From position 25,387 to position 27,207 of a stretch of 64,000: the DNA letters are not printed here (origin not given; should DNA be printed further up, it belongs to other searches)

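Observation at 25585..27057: Non-pyrrolysine MttB homolog and its putative methyl-THF partner have no corrinoid protein nearby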

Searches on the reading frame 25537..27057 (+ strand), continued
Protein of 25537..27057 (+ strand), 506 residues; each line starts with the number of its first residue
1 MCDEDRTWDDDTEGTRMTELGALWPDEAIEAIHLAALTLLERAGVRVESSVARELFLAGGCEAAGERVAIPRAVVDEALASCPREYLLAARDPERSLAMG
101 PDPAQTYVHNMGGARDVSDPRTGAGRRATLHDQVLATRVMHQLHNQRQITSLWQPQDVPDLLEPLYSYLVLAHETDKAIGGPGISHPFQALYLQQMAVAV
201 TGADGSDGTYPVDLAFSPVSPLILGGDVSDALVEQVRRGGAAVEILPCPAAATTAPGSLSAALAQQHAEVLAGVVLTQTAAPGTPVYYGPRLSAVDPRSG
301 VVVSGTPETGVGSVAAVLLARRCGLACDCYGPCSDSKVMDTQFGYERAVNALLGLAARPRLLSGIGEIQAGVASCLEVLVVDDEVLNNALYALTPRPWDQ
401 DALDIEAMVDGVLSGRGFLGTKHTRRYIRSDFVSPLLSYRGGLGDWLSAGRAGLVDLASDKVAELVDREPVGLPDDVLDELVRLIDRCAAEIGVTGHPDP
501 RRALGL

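Call 29: find_related_loci(query=A1, collection=genome_contigs, flank=10000)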
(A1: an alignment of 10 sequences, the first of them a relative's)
Query A1 (490 aa) in genome_contigs; peptide patterns used: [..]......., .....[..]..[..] (x = any residue, [..] = any of these).
93 stretches matched a pattern; 75 encode a relative of the query (tblastn E <= 1e-3); 72 distinct loci.
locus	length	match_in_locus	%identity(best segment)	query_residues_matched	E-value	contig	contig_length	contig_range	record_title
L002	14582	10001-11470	90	1-490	0e+0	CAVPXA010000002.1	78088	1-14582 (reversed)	MAG: uncultured Thermoleophilia bacterium isolate MFD00032.bin.2.227 genome assembly, contig: contig_106787, whole genom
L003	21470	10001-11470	91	1-490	0e+0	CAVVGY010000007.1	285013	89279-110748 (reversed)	MAG: uncultured Thermoleophilia bacterium isolate MFD02979.bin.2.115 genome assembly, contig: contig_16469, whole genome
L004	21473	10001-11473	86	1-490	0e+0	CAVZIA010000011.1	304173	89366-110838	MAG: uncultured Thermoleophilia bacterium isolate MFD02416.bin.2.102 genome assembly, contig: contig_30380, whole genome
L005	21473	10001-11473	85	1-490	0e+0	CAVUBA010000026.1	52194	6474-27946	MAG: uncultured Thermoleophilia bacterium isolate MFD02134.bin.2.57 genome assembly, contig: contig_45069, whole genome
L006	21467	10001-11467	84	1-488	0e+0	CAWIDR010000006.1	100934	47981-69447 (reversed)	MAG: uncultured Thermoleophilia bacterium isolate MFD05442.bin.2.93 genome assembly, contig: contig_17526, whole genome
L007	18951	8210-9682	84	1-490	0e+0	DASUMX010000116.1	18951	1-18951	MAG TPA_asm: Thermoleophilia bacterium isolate SMAG_U1584 k141_607169, whole genome shotgun sequence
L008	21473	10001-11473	84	1-490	0e+0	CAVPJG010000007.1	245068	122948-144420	MAG: uncultured Thermoleophilia bacterium isolate MFD00032.bin.2.164 genome assembly, contig: contig_20111, whole genome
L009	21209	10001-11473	84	1-490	0e+0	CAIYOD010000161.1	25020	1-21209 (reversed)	MAG: uncultured Thermoleophilia bacterium isolate Loclat_bin-16816 genome assembly, contig: bin-16816:161/188, whole gen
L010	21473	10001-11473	85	1-490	0e+0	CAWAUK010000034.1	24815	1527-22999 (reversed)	MAG: uncultured Thermoleophilia bacterium isolate MFD02134.bin.3.466 genome assembly, contig: contig_45068, whole genome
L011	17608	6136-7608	83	1-490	0e+0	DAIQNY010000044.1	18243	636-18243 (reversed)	MAG TPA_asm: Actinomycetota bacterium isolate CTOTU7608 NODE_4997_length_18243_cov_6.724654, whole genome shotgun sequen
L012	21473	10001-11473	84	1-490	0e+0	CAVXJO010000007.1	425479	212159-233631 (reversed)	MAG: uncultured Thermoleophilia bacterium isolate MFD05684.bin.1.282 genome assembly, contig: contig_37060, whole genome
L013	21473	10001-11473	85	1-490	0e+0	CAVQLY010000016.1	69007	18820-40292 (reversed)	MAG: uncultured Thermoleophilia bacterium isolate MFD02979.bin.3.261 genome assembly, contig: contig_40764, whole genome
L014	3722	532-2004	82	1-490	0e+0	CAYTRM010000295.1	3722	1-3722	MAG TPA_asm: uncultured Thermoleophilia bacterium isolate SRP178699_co1_90 genome assembly, contig: NODE_38569_length_37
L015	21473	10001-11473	83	1-490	0e+0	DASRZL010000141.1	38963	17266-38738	MAG TPA_asm: Thermoleophilia bacterium isolate SMAG_U14282 k141_4332782, whole genome shotgun sequence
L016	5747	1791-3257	83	1-488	0e+0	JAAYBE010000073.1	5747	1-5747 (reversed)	MAG: Actinomycetota bacterium isolate AS06rmzACSIP_249 65430_AS06, whole genome shotgun sequence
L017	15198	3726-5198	83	1-490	0e+0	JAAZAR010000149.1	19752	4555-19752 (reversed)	MAG: Actinomycetota bacterium isolate AS06rmzACSIP_445 216782_AS06, whole genome shotgun sequence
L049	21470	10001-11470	66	1-489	0e+0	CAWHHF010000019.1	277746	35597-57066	MAG: uncultured Chloroflexia bacterium isolate MFD01872.bin.3.159 genome assembly, contig: contig_53888, whole genome sh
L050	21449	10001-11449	66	7-488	0e+0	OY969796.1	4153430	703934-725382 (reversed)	MAG: uncultured Chloroflexia bacterium isolate MFD01872.bin.1.103 genome assembly, chromosome: 1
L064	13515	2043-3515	81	1-490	0e+0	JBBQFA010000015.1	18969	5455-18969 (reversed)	MAG: Thermoleophilia bacterium isolate Co_metawrap_1062 Cmw_1062_k141_24682139_length_18969_cov_50.3560, whole genome sh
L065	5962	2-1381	53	28-488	8e-139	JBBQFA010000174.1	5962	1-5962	MAG: Thermoleophilia bacterium isolate Co_metawrap_1062 Cmw_1062_k141_12375058_length_5962_cov_11.9735, whole genome sho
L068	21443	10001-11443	52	1-488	1e-128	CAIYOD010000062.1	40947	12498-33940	MAG: uncultured Thermoleophilia bacterium isolate Loclat_bin-16816 genome assembly, contig: bin-16816:062/188, whole gen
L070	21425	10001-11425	53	7-488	3e-127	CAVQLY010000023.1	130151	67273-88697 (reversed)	MAG: uncultured Thermoleophilia bacterium isolate MFD02979.bin.3.261 genome assembly, contig: contig_61220, whole genome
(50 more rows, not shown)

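Call 34: search_protein_representatives(protein=P0001)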
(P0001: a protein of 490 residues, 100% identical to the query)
Query: 490 residues. Proteins with E-value up to 0.001 (for the whole library): 4277; up to 1e-10: 2120; up to 1e-30: 426. The best 150 are listed.
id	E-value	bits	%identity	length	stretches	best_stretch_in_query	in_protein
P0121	9.8e-139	479.8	52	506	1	6-488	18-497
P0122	5.7e-129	447.6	48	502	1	7-488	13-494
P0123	3.2e-125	435.2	47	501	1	4-486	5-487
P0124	7.1e-118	411.0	70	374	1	4-284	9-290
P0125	1.5e-117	409.9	46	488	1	7-487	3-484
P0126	4.1e-111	388.7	45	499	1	6-484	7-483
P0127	3.7e-104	365.8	61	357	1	124-472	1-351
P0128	6.1e-95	335.4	52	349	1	142-484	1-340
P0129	1.6e-93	330.7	74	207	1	63-267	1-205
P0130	7.1e-92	325.3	76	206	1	3-205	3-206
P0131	1.2e-86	308.1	69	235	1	260-485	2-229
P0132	7.5e-83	295.5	82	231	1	299-458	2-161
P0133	1.2e-81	291.6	59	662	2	232-480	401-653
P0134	4.2e-77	276.6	38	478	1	10-471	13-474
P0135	7.3e-72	259.3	37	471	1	7-453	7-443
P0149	3.3e-58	214.2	31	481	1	11-476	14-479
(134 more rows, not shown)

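Call 36: search_solved_structures(query=P0001, max_evalue=0.001, show_alignments=5)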
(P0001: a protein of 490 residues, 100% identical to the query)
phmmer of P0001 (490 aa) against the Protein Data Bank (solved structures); distinct sequences matched with E-value up to 0.001: 5.
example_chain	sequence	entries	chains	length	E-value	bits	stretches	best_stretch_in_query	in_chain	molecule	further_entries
9yce_A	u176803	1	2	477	1.7e-44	155.8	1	10-431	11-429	Glycine betaine methyltransferase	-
2qne_A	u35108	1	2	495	1.9e-44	155.6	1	10-431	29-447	Putative methyltransferase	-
7xcl_A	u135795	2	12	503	1.4e-42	149.4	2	177-481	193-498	Trimethylamine methyltransferase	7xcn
7xcm_A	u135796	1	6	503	2.1e-42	148.9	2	177-481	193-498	Trimethylamine methyltransferase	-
4yyc_A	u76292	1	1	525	2.4e-29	105.8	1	10-443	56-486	Putative trimethylamine methyltransferase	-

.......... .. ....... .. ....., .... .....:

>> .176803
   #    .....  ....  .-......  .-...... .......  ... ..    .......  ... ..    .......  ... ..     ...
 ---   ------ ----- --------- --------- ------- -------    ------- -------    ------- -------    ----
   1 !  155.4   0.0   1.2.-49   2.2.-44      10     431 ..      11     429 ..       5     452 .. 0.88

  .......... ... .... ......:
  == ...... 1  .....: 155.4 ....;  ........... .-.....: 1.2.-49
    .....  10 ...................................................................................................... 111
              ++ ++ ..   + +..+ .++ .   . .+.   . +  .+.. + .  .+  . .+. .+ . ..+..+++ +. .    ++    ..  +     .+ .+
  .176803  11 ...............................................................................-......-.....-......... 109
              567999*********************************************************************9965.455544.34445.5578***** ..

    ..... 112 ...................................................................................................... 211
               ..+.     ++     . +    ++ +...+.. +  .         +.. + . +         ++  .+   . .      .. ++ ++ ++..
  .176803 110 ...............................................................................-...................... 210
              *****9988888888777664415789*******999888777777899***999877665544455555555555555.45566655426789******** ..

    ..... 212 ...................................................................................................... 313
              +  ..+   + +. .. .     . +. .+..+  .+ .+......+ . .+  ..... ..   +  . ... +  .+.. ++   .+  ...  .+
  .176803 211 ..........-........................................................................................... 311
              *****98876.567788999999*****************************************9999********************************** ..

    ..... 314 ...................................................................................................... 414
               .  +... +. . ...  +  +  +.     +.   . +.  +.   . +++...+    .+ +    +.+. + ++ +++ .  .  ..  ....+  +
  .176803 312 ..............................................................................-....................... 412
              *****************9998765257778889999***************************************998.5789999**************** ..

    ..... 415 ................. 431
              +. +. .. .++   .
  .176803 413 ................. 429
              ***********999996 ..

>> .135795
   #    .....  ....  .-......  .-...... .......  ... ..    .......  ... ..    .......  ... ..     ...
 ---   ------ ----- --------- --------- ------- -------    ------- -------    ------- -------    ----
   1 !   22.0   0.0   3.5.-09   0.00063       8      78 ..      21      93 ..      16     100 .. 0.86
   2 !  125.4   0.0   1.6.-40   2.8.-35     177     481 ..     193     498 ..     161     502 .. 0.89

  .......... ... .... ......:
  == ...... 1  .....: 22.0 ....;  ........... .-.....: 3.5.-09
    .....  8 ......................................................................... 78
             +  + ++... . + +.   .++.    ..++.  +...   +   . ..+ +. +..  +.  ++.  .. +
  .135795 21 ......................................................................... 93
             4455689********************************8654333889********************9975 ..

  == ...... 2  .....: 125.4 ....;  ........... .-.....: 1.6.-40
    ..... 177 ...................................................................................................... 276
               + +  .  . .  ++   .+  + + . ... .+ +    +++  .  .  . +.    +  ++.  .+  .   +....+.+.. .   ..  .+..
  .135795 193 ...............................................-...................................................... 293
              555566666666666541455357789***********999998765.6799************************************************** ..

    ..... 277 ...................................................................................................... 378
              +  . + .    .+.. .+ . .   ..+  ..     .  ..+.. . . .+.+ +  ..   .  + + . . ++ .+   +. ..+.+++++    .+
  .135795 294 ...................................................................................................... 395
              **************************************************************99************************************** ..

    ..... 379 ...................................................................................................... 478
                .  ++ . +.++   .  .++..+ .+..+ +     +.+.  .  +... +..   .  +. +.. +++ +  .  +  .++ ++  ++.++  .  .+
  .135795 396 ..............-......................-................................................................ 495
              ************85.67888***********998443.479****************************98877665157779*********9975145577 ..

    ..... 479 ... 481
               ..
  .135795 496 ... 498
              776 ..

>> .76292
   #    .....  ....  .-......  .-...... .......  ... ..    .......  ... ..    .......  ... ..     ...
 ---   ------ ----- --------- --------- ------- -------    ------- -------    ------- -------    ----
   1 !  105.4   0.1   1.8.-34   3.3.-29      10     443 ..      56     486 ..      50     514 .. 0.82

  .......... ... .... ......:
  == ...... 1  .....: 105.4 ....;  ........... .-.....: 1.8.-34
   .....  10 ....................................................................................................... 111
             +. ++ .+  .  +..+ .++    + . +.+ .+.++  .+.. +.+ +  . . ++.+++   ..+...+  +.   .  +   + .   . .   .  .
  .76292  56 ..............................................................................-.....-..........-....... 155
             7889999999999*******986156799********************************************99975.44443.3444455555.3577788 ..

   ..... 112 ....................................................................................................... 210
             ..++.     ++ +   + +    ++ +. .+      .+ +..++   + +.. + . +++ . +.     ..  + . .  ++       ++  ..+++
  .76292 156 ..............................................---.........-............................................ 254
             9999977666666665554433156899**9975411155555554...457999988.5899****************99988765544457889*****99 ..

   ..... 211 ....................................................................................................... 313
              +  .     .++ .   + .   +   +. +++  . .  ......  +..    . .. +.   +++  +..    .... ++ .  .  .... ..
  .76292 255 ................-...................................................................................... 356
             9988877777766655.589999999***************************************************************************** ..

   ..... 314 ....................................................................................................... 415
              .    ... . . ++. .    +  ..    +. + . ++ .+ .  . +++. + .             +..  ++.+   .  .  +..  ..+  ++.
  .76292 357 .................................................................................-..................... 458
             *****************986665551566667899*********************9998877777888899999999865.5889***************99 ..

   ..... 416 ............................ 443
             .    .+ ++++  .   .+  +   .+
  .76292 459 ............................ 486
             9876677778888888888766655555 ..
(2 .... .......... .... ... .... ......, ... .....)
